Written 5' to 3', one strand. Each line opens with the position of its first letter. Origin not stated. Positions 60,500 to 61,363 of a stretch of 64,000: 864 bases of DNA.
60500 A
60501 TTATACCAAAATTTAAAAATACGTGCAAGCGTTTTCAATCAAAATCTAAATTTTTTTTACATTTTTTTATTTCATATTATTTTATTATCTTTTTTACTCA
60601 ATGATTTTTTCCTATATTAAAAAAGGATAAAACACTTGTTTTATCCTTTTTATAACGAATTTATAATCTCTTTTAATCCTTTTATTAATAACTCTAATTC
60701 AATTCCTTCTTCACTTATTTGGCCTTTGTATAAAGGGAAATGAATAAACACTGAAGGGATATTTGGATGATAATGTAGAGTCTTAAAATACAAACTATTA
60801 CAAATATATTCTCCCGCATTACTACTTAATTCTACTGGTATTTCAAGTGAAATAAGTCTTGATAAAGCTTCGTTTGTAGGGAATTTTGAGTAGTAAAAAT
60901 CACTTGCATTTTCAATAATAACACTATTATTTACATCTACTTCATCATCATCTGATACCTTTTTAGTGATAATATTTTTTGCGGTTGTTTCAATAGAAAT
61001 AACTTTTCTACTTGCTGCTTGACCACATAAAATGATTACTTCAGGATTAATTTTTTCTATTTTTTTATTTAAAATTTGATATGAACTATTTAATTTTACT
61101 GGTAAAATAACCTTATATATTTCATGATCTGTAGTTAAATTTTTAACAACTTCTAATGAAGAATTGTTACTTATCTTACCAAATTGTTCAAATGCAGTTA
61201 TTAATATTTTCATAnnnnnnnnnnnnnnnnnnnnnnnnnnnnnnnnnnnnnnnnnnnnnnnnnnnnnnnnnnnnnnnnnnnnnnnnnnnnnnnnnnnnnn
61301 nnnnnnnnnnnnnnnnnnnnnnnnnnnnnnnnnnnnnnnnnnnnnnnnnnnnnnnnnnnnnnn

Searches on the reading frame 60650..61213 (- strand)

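Call 67: search_protein_families(library=pfam, proteins=[window:60650-61213:-], max_evalue=0.00001)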
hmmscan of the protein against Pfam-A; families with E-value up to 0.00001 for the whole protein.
window:60650-61213:- (187 aa): 1 family
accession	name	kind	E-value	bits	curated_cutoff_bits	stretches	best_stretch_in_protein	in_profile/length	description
PF01470.22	Peptidase_C15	-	1.9e-29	103.6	22.7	1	1-167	1-175/204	Pyroglutamyl peptidase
